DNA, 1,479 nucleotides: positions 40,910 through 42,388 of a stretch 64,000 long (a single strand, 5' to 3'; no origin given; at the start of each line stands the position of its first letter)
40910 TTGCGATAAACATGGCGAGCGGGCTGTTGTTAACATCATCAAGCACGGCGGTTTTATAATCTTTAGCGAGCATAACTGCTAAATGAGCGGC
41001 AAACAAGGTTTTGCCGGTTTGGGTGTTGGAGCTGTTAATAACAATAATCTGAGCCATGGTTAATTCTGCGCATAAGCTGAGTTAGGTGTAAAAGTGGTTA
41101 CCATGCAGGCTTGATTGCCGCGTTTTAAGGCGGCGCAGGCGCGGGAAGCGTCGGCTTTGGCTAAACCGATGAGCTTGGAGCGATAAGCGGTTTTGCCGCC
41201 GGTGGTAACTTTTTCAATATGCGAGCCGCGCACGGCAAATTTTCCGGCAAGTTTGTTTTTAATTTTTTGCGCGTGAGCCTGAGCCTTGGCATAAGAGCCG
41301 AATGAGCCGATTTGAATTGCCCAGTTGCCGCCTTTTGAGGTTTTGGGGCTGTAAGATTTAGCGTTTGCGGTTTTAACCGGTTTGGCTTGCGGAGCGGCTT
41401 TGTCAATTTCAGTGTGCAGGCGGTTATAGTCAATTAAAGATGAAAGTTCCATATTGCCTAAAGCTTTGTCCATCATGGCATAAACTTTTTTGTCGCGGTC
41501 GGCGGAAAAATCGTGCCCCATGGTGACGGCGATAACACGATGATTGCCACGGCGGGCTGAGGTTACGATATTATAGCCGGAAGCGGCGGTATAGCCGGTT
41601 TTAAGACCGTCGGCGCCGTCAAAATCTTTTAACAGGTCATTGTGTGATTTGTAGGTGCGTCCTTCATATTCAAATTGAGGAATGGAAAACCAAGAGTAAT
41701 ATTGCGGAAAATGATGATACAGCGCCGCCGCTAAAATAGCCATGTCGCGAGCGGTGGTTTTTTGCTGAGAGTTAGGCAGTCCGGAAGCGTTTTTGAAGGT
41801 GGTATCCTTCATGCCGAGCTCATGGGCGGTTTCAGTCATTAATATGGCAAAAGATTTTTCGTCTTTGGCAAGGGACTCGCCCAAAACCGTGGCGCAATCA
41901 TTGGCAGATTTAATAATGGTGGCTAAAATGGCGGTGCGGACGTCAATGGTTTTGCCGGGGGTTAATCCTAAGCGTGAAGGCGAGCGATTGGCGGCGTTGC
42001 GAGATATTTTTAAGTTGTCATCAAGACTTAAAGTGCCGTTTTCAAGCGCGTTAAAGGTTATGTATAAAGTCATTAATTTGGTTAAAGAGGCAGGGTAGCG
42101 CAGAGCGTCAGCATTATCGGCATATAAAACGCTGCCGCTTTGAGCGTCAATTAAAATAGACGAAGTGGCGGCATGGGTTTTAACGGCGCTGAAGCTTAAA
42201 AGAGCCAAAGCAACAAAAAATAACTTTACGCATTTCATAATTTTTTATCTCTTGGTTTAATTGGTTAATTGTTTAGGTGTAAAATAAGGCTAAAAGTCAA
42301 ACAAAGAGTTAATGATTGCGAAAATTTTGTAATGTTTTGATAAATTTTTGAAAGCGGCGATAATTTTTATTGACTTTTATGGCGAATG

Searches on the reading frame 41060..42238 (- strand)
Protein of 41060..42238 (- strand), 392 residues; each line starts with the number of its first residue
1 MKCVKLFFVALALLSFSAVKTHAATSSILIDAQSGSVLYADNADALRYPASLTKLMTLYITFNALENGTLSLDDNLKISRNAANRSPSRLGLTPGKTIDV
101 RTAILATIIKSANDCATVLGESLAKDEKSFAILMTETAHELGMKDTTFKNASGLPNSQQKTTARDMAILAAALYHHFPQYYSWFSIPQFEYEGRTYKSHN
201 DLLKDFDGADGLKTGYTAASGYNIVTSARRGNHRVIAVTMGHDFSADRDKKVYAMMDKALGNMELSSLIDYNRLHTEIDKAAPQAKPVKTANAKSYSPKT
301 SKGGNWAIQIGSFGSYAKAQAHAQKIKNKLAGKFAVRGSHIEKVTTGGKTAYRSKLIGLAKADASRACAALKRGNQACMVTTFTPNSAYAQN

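Call 17: search_protein_families(library=pfam, max_evalue=0.000001, proteins=[window:41060-42238:-])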
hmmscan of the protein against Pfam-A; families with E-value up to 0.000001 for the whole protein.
window:41060-42238:- (392 aa): 3 families
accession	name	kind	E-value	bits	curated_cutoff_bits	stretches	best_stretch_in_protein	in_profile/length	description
PF00768.25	Peptidase_S11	-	5.3e-60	203.3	27.6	1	20-242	8-237/239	D-alanyl-D-alanine carboxypeptidase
PF13354.11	Beta-lactamase2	-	3.1e-12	46.7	22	1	36-174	11-147/214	Beta-lactamase enzyme family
PF05036.18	SPOR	-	8.4e-08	32.9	21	1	303-381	2-75/76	SPOR domain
